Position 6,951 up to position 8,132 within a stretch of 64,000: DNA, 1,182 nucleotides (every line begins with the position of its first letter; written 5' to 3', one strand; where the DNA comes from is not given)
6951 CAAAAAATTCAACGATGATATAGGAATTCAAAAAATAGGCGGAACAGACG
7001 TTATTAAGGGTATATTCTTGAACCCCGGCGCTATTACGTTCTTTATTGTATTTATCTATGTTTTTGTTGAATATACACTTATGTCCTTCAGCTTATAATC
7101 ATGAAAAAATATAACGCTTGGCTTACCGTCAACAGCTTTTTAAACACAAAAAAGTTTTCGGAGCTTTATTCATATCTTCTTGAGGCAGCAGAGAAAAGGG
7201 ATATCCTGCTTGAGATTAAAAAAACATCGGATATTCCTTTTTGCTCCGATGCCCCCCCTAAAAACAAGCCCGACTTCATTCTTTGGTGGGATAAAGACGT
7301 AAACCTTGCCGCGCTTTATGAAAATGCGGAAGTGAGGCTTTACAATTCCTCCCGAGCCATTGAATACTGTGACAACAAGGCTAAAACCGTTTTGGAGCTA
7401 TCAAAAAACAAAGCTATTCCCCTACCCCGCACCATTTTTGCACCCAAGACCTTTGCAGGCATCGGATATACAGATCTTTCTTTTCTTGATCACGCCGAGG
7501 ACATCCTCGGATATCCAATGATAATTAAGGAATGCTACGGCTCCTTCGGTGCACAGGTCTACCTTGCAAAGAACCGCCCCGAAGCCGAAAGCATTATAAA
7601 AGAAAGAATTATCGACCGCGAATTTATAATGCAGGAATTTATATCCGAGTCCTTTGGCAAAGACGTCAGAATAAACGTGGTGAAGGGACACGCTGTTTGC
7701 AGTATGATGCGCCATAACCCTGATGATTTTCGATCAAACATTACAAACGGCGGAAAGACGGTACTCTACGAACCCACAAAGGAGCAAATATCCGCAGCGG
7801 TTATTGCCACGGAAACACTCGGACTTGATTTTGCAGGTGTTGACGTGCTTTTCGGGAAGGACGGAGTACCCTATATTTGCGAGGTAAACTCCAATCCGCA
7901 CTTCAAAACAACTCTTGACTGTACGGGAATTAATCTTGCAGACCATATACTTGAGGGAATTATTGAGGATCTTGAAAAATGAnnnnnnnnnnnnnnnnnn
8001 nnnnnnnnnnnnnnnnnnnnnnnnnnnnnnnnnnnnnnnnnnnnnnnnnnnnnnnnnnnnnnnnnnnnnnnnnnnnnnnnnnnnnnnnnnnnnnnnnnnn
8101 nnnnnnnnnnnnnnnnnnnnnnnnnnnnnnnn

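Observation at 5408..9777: Translationally coupled array: (HIT)-CPBP protease-two RimK-like ATP-grasp ligases-HD hydrolase-DUF2752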

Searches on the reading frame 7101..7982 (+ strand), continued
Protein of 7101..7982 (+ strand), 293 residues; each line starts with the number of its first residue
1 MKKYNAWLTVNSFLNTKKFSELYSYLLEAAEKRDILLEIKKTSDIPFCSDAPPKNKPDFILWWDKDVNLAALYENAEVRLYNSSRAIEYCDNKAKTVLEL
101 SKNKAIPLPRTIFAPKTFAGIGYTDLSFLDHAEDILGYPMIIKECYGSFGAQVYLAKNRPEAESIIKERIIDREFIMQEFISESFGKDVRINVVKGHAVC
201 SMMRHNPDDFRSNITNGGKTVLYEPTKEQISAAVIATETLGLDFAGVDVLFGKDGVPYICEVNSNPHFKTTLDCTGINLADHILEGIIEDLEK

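Call 48: search_protein_families(library=pfam, proteins=[L088:5648-6985:+, L004:6719-7933:+, L043:3160-4470:+, L088:4996-5640:+, L004:6119-6709:+, L073:7273-7977:+, L006:6454-7908:+], max_evalue=1)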
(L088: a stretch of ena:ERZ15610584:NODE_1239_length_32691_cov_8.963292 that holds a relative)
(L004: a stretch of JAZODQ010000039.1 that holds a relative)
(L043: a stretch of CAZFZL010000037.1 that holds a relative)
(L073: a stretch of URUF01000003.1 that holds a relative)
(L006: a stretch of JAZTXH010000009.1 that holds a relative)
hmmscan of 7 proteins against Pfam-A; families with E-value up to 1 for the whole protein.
L088:5648-6985:+ (446 aa): 0 families

L004:6719-7933:+ (405 aa): 2 families
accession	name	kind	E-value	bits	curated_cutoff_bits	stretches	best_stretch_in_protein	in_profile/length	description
PF02359.24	CDC48_N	-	0.0018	18.9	35.1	1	264-313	10-59/85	Cell division protein 48 (CDC48), N-terminal domain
PF25342.1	GT_PLOD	-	0.019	14.6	27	1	138-205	60-129/246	PLOD GT domain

L043:3160-4470:+ (437 aa): 1 family
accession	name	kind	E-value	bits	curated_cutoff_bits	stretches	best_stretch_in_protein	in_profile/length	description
PF02359.24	CDC48_N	-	0.0011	19.6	35.1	1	287-341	2-55/85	Cell division protein 48 (CDC48), N-terminal domain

L088:4996-5640:+ (215 aa): 2 families
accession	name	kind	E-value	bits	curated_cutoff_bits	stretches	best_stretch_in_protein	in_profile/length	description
PF05013.17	FGase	-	0.00064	20.4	28.9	1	87-184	113-217/219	N-formylglutamate amidohydrolase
PF04844.18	Ovate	-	0.066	13.7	25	0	82-110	2-30/58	Transcriptional repressor, ovate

L004:6119-6709:+ (197 aa): 1 family
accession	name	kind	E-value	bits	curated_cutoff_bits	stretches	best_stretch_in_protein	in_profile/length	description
PF05013.17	FGase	-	2.6e-09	38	28.9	1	72-171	113-219/219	N-formylglutamate amidohydrolase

L073:7273-7977:+ (235 aa): 2 families
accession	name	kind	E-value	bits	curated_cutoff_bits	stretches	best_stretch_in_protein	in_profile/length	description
PF05013.17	FGase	-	6.4e-05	23.6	28.9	1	112-208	113-216/219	N-formylglutamate amidohydrolase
PF13474.12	SnoaL_3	-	0.26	12.1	22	1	138-169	24-55/121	SnoaL-like domain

L006:6454-7908:+ (485 aa): 10 families
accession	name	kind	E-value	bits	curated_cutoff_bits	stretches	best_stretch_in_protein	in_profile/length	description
PF01842.31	ACT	-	8e-07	29.2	27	1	84-114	2-32/66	ACT domain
PF00753.33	Lactamase_B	-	1.7e-06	28.6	22.7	1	250-355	3-97/196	Metallo-beta-lactamase superfamily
PF22629.2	ACT_AHAS_ss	-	0.0001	22.8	27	1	85-122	1-38/67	AHAS small subunit-like ACT domain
PF13125.11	DUF3958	-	0.00052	20.7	26.3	1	257-296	36-75/107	Protein of unknown function (DUF3958)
PF19583.5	ODP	-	0.00096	19.5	27.2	0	398-430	116-147/194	ODP family beta lactamase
PF05973.20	Gp49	-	0.046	14.2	23.9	1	86-125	38-77/90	Phage derived protein Gp49-like (DUF891)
PF13291.12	ACT_4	-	0.081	14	27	1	85-147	9-72/80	ACT domain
PF12706.13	Lactamase_B_2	-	0.1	12.6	27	1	267-328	5-73/200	Beta-lactamase superfamily domain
PF00585.24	Thr_dehydrat_C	-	0.11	12.8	27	0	84-146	12-73/91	C-terminal regulatory domain of Threonine dehydratase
PF09715.15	Plasmod_dom_1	-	0.17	12.7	23.9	1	140-166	2-26/66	Plasmodium protein of unknown function (Plasmod_dom_1)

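Call 67: predict_structure(alignment_id=A1)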
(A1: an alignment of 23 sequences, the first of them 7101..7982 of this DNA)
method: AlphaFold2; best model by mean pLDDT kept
length: 293 residues; sequences in the alignment: 23
mean_pLDDT: 93.6   pTM: 0.90
mean pLDDT of the five models: 93.6, 93.5, 92.8, 92.8, 91.1
residues with pLDDT >= 90: 246; 70-90: 45; 50-70: 2; < 50: 0
segments of 3 or more residues with pLDDT < 50: none
pLDDT, mean of each block of 10 residues (from residue 1): 91 77 93 95 83 86 92 93 96 97 97 94 96 98 89 96 98 97 97 97 95 90 97 98 97 96 89 96 96 90
secondary structure, 60 per line:
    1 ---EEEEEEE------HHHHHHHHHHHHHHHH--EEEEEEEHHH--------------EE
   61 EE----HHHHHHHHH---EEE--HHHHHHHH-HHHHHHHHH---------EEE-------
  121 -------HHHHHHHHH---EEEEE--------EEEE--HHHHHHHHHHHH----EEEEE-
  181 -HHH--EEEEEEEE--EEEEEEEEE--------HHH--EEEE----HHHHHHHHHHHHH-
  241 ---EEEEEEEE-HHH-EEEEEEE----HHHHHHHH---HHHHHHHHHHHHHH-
elements in order: E4-10 H17-32 E35-41 E59-62 H67-75 E79-81 H84-91 H93-101 E111-113 H128-136 E140-144 E153-156 H159-170 E175-179 E187-194 E197-205 E219-222 H227-239 E244-251 E257-263 H268-275 H279-292

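Call 75: fold_search(model_id=the predicted structure, library=pdb)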
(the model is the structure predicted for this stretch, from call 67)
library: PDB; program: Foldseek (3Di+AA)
matches with E <= 10: 1467; with E <= 0.001: 492
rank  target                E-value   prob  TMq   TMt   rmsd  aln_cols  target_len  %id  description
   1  3vpb_A                5.8e-23  1.00  0.81  0.84   3.0       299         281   24  ArgX from Sulfolobus tokodaii complexed with LysW/Glu/ADP/Mg/Zn/Sulfate (released 2013-02-27)
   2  7qyr_E                1.3e-22  1.00  0.80  0.81   3.5       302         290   27  Crystal structure of RimK from Pseudomonas aeruginosa PAO1 (released 2022-10-05)
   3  5zct_A                1.6e-22  1.00  0.81  0.81   3.3       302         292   26  The crystal structure of the poly-alpha-L-glutamate peptides synthetase RimK at 2.05 angstrom resolution. (released 2018-07-25)
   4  3vpb_B                1.7e-22  1.00  0.81  0.84   3.1       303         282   24  ArgX from Sulfolobus tokodaii complexed with LysW/Glu/ADP/Mg/Zn/Sulfate (released 2013-02-27)
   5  7qyr_G                3.0e-22  1.00  0.80  0.82   3.5       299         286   27  Crystal structure of RimK from Pseudomonas aeruginosa PAO1 (released 2022-10-05)
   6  5zk6                  3.2e-22  1.00  0.80  0.80   3.7       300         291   27  Crystal structure of RimK complexed with RpsF (released 2019-03-27)
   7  5zct_C                4.1e-22  1.00  0.81  0.81   3.2       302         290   27  The crystal structure of the poly-alpha-L-glutamate peptides synthetase RimK at 2.05 angstrom resolution. (released 2018-07-25)
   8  7qys_D                4.4e-22  1.00  0.78  0.79   3.6       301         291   28  Crystal structure of RimK from Pseudomonas syringae DC3000 (released 2022-10-05)
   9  7qys_A                4.6e-22  1.00  0.78  0.79   3.6       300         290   28  Crystal structure of RimK from Pseudomonas syringae DC3000 (released 2022-10-05)
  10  7qyr_D                5.2e-22  1.00  0.79  0.79   4.0       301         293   27  Crystal structure of RimK from Pseudomonas aeruginosa PAO1 (released 2022-10-05)
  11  7qys_L                5.9e-22  1.00  0.79  0.79   3.6       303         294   27  Crystal structure of RimK from Pseudomonas syringae DC3000 (released 2022-10-05)
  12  7qys_E                6.3e-22  1.00  0.79  0.80   3.4       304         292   27  Crystal structure of RimK from Pseudomonas syringae DC3000 (released 2022-10-05)
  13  7qyr_A                1.0e-21  1.00  0.78  0.78   3.9       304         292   27  Crystal structure of RimK from Pseudomonas aeruginosa PAO1 (released 2022-10-05)
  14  5k2m_H                1.3e-21  1.00  0.80  0.86   2.8       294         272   23  Bifunctional LysX/ArgX from Thermococcus kodakarensis with LysW-gamma-AAA (released 2016-09-07)
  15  7qyr_C                3.2e-21  1.00  0.77  0.80   3.7       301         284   26  Crystal structure of RimK from Pseudomonas aeruginosa PAO1 (released 2022-10-05)
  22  7qyr_B                1.3e-20  1.00  0.76  0.77   4.3       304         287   26  Crystal structure of RimK from Pseudomonas aeruginosa PAO1 (released 2022-10-05)
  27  7qyr_F                3.5e-20  1.00  0.75  0.79   3.7       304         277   25  Crystal structure of RimK from Pseudomonas aeruginosa PAO1 (released 2022-10-05)
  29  7qyr_H                9.2e-20  1.00  0.76  0.79   4.1       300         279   25  Crystal structure of RimK from Pseudomonas aeruginosa PAO1 (released 2022-10-05)
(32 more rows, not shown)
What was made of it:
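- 7101..7982 (+): AG1: RimK-family ATP-grasp ligase (293 aa), the first half of the conserved ligase pair. AF2 pLDDT 93.6; Foldseek gives ArgX, RimK and LysX at TM ~0.8 (calls 67, 75).
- Closest known: RimK. Same: Same fold, TM ~0.8 (call 75).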

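Call 76: search_solved_structures(query=A7, max_evalue=1)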
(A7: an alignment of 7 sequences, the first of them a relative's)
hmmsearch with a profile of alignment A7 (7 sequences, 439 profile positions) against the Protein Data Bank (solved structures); distinct sequences matched with E-value up to 1: 1.
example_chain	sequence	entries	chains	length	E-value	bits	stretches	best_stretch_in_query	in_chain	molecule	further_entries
7dww_B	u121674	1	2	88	0.00063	22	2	293-323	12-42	msDPBB_sym2 protein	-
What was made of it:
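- The partner U440 has a peptide-binding type barrel and a membrane anchor (calls 48, 76), which fits a macromolecular target better.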

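Call 77: search_protein_families(library=ncbifam, proteins=[L088:5648-6985:+, L004:6719-7933:+, L088:4996-5640:+, L004:6119-6709:+], max_evalue=0.01)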
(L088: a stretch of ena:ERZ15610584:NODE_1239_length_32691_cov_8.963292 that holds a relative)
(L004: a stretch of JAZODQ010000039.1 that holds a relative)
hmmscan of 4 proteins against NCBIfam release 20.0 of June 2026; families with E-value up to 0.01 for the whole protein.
L088:5648-6985:+ (446 aa): 0 families

L004:6719-7933:+ (405 aa): 0 families

L088:4996-5640:+ (215 aa): 0 families

L004:6119-6709:+ (197 aa): 0 families

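Call 79: search_protein_families(library=pfam, proteins=[L055:6603-7862:-, L055:5663-6625:-, L006:5809-6450:+, L055:9841-10635:+, L090:10536-11543:-], max_evalue=0.01)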
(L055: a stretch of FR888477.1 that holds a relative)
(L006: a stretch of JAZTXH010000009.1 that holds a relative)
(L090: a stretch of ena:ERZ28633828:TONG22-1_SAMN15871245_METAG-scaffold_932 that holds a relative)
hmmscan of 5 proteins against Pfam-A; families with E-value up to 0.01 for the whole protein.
L055:6603-7862:- (419 aa): 1 family
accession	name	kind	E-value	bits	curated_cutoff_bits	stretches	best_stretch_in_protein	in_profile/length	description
PF01594.21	AI-2E_transport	-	2.3e-47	162.2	34.3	1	54-389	14-325/327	AI-2E family transporter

L055:5663-6625:- (320 aa): 1 family
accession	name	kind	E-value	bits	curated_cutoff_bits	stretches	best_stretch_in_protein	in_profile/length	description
PF02517.21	Rce1-like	-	1.6e-19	70.4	22.4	1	125-209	5-92/93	Type II CAAX prenyl endopeptidase Rce1-like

L006:5809-6450:+ (214 aa): 1 family
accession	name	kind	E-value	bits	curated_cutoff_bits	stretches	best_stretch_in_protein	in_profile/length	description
PF02517.21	Rce1-like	-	2.5e-18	66.6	22.4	1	104-201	3-92/93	Type II CAAX prenyl endopeptidase Rce1-like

L055:9841-10635:+ (265 aa): 3 families
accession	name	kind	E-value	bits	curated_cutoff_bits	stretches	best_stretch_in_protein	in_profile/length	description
PF08543.17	Phos_pyr_kin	-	8e-95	317.3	27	1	14-257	1-246/246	Phosphomethylpyrimidine kinase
PF01256.23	Carb_kinase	-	8.3e-06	25.9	27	1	83-232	77-209/242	NAD(P)H-hydrate dehydratase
PF00294.29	PfkB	-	1.3e-05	25.1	25.8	1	85-233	141-280/302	pfkB family carbohydrate kinase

L090:10536-11543:- (335 aa): 1 family
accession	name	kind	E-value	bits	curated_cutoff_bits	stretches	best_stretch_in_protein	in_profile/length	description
PF02517.21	Rce1-like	-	1.1e-20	74.1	22.4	1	148-233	4-92/93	Type II CAAX prenyl endopeptidase Rce1-like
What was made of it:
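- The L055 CPBP is on the opposite strand behind a transporter gene (call 79).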

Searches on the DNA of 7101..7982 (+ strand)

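Call 31: search_rna_families(sources=[L033, L045, L051, L059, L079, L081, L040, L050, L049, L056], threshold=gathering)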
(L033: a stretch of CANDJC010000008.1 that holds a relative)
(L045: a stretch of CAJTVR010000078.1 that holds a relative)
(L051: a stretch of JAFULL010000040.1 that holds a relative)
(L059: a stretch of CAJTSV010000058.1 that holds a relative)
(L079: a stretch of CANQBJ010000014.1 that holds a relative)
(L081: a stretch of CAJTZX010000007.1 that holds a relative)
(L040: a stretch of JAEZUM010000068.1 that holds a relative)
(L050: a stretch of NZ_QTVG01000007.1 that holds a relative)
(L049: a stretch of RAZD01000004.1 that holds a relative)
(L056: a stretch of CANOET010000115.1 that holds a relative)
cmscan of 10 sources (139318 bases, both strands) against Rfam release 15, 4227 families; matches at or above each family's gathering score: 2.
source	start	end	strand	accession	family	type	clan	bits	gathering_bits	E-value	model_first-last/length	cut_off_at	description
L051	12445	12683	+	RF00230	T-box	Cis-reg; leader;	-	123.8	93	1.2e-26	1-219/219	no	T-box leader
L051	629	842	-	RF00230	T-box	Cis-reg; leader;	-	96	93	1.8e-19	1-219/219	no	T-box leader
